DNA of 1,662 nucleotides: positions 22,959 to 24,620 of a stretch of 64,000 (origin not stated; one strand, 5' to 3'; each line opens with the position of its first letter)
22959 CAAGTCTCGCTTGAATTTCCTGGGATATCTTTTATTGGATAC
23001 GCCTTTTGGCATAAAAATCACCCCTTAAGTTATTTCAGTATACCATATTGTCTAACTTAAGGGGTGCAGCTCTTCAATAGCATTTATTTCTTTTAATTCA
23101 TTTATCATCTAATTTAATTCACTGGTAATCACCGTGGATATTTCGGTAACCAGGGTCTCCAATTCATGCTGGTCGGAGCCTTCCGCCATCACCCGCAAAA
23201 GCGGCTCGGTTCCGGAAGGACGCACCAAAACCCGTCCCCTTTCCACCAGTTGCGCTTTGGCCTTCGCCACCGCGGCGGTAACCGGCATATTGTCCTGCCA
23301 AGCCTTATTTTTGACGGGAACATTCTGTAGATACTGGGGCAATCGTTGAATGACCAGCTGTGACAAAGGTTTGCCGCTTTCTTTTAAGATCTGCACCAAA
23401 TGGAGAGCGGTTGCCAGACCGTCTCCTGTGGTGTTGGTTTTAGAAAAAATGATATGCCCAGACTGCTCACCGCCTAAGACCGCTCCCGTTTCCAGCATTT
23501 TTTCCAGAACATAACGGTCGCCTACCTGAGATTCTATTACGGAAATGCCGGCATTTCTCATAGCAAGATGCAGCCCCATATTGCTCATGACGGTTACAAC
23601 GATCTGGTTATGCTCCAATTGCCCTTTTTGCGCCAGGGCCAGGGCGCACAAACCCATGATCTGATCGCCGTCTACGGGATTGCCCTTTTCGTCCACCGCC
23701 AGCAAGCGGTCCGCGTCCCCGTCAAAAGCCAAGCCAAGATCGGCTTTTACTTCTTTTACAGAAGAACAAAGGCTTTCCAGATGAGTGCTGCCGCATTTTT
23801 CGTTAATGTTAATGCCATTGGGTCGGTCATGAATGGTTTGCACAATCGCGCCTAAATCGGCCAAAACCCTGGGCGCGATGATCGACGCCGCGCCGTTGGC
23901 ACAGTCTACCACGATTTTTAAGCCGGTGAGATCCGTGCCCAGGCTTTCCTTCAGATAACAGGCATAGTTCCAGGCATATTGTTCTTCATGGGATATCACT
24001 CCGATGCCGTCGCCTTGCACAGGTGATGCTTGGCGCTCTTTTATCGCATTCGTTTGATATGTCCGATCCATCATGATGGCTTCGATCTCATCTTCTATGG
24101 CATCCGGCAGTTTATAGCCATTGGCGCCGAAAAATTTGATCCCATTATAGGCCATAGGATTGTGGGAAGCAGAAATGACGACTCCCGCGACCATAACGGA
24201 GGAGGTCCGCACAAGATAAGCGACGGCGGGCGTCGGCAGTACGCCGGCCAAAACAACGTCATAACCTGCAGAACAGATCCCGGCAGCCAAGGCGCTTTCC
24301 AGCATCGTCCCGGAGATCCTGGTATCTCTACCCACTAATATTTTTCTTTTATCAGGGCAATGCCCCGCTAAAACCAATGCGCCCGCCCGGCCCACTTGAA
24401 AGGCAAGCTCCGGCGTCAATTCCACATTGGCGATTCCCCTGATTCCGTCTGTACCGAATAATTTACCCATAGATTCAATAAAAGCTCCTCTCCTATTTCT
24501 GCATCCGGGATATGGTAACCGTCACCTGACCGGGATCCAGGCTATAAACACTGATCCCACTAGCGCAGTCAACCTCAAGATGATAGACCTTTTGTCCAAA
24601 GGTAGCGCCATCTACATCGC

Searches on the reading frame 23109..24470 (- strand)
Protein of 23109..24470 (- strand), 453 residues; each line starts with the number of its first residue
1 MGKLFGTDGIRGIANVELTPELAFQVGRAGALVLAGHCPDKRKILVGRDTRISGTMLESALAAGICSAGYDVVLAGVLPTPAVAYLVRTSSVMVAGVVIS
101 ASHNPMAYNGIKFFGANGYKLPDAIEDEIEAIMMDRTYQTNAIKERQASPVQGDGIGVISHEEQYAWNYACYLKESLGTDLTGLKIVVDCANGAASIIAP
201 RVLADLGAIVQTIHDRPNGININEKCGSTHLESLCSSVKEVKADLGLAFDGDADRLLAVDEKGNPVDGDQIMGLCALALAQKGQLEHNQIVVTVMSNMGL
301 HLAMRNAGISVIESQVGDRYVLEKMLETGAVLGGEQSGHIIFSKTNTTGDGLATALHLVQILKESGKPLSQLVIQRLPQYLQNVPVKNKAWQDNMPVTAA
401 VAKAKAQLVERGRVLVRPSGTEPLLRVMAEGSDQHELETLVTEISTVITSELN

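Call 11: find_encoding_contigs(protein=window:23109-24470:-, flank=10000, max_places=10)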
Protein window:23109-24470:- (453 aa): 1 contig read that carries it; 1 place shown.
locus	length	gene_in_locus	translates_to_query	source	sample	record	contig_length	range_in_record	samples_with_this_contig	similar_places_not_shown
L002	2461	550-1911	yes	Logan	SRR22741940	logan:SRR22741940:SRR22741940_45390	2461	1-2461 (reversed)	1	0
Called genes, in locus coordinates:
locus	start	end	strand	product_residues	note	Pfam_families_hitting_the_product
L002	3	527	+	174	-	?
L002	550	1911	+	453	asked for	PF02878:PGM_PMM_I, PF02879:PGM_PMM_II, PF02880:PGM_PMM_III, PF00408:PGM_PMM_IV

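Call 22: list_cluster_members(proteins=[P0001, window:23109-24470:-])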
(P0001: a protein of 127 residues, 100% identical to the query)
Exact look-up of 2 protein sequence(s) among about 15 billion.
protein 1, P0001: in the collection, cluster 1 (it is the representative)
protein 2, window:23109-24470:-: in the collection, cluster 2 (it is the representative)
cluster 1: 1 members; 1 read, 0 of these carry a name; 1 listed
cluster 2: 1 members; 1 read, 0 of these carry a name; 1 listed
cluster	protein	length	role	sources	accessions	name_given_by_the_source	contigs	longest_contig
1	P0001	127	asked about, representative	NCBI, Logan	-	-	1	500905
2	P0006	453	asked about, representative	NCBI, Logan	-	-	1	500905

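Call 62: find_homologous_proteins(query=window:23109-24470:-, max_evalue=1e-100)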
Query window:23109-24470:- (453 aa): 7917 proteins with E <= 1e-100 among 8000 candidates; the best 120 are listed.
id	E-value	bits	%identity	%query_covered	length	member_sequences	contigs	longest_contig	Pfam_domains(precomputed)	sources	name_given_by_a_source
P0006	2.4e-294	994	100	100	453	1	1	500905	PF02878.23,PF00408.27,PF02879.23,PF02880.23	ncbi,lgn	-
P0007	4.8e-227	772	79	100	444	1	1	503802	PF02878.23,PF00408.27,PF02879.23,PF02880.23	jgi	-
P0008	3.7e-178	611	64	100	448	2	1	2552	PF02878.23,PF00408.27,PF02879.23,PF02880.23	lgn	-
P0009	7.5e-176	604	64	100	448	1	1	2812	PF02878.23,PF00408.27,PF02879.23,PF02880.23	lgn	-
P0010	1.7e-160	553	61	100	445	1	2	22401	PF02878.23,PF00408.27,PF02879.23,PF02880.23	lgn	-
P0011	1.1e-156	540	-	-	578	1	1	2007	PF02878.23,PF00408.27,PF20773.6,PF02879.23,PF02880.23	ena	-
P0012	4.6e-156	538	60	100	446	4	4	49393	PF02878.23,PF00408.27,PF02879.23,PF02880.23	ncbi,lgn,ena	-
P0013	5.7e-156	538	58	100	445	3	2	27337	PF02878.23,PF00408.27,PF02879.23,PF02880.23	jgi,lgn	jgi:phosphoglucosamine mutase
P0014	5.9e-156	538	60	100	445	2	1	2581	PF02878.23,PF00408.27,PF02879.23,PF02880.23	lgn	-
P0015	6.6e-156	538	60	100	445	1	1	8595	PF02878.23,PF00408.27,PF02879.23,PF02880.23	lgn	-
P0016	8.0e-156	538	60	100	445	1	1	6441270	PF02878.23,PF00408.27,PF02879.23,PF02880.23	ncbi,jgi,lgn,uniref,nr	ncbi:phosphoglucosamine mutase [Candidatus Formimonas warabiya]|uniref:Phosphoglucosamine mutase n=1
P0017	8.8e-156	537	60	100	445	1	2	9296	PF02878.23,PF00408.27,PF02879.23,PF02880.23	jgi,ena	-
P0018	1.0e-155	537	59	100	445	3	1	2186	PF02878.23,PF00408.27,PF02879.23,PF02880.23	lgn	-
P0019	2.3e-155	536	60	100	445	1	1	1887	PF02878.23,PF00408.27,PF02879.23,PF02880.23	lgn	-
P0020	4.8e-155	535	60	100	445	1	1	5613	PF02878.23,PF00408.27,PF02879.23,PF02880.23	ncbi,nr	ncbi:MAG: phosphoglucosamine mutase [Desulfitobacteriaceae bacterium]|nr:phosphoglucosamine mutase [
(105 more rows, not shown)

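Call 67: find_encoding_contigs(protein=P0010, flank=6000, max_places=2)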
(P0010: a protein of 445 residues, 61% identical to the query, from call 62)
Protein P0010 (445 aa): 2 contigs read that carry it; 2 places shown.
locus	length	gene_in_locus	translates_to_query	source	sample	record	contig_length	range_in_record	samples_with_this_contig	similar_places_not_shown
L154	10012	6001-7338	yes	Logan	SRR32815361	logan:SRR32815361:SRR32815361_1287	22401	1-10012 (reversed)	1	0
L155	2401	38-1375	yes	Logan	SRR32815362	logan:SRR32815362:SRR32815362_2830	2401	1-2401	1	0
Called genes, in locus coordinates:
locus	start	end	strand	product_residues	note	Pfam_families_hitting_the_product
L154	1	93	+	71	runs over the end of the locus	-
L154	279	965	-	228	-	PF05949:DUF881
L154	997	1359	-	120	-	PF06947:DUF1290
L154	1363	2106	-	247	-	PF05949:DUF881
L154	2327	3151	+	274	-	PF19293:CdaA_N, PF02457:DAC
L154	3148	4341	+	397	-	PF07949:YbbR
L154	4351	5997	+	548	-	PF28550:DUF8436, PF01266:DAO (faint), PF21688:FAD-depend_C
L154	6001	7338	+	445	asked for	PF02878:PGM_PMM_I, PF02879:PGM_PMM_II, PF02880:PGM_PMM_III, PF00408:PGM_PMM_IV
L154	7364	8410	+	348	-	-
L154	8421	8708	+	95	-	PF01312:Bac_export_2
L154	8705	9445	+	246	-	PF01863:YgjP-like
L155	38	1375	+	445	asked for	PF02878:PGM_PMM_I, PF02879:PGM_PMM_II, PF02880:PGM_PMM_III, PF00408:PGM_PMM_IV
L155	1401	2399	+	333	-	?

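Call 68: find_encoding_contigs(protein=P0008, flank=6000, max_places=2)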
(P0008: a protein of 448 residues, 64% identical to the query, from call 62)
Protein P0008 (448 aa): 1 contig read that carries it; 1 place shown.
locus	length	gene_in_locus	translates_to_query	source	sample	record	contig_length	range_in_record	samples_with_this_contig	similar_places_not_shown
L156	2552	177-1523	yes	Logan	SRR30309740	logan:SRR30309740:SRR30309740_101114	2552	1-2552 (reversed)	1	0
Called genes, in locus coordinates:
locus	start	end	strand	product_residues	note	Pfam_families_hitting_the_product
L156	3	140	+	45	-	?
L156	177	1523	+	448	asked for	PF02878:PGM_PMM_I, PF02879:PGM_PMM_II, PF02880:PGM_PMM_III, PF00408:PGM_PMM_IV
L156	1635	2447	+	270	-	PF04018:VCA0040-like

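Call 69: find_encoding_contigs(protein=P0012, flank=6000, max_places=2)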
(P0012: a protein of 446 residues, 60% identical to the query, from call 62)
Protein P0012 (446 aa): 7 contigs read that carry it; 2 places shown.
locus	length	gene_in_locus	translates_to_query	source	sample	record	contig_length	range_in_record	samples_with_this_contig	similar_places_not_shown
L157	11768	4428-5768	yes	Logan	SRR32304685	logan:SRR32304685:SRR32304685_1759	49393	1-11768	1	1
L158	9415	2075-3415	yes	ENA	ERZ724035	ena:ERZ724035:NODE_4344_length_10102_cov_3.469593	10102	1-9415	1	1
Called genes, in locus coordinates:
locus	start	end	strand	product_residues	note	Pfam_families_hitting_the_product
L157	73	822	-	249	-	PF05949:DUF881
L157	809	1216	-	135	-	PF06947:DUF1290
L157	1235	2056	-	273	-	PF05949:DUF881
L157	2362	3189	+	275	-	PF19293:CdaA_N (faint), PF02457:DAC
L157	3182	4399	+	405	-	PF07949:YbbR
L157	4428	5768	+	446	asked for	PF02878:PGM_PMM_I, PF02879:PGM_PMM_II, PF02880:PGM_PMM_III, PF00408:PGM_PMM_IV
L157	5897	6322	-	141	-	PF14276:DUF4363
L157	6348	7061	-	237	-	PF04239:DUF421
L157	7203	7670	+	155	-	PF03862:SpoVAC_SpoVAEB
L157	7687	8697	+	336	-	PF07451:SpoVAD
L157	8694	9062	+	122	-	PF03862:SpoVAC_SpoVAEB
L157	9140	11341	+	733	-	PF17764:PriA_3primeBD, PF00270:DEAD, PF04851:ResIII, PF18319:Zn_ribbon_PriA, PF00271:Helicase_C (weak), PF18074:PriA_C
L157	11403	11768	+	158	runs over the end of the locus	PF01327:Pep_deformylase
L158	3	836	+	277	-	?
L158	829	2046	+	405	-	PF07949:YbbR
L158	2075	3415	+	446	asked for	PF02878:PGM_PMM_I, PF02879:PGM_PMM_II, PF02880:PGM_PMM_III, PF00408:PGM_PMM_IV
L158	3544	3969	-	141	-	PF14276:DUF4363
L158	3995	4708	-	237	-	PF04239:DUF421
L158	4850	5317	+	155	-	PF03862:SpoVAC_SpoVAEB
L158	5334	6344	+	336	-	PF07451:SpoVAD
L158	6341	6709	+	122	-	PF03862:SpoVAC_SpoVAEB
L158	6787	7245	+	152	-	PF17764:PriA_3primeBD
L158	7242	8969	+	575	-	PF04851:ResIII, PF00270:DEAD, PF18319:Zn_ribbon_PriA, PF00271:Helicase_C (weak), PF18074:PriA_C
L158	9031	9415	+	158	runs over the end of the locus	PF01327:Pep_deformylase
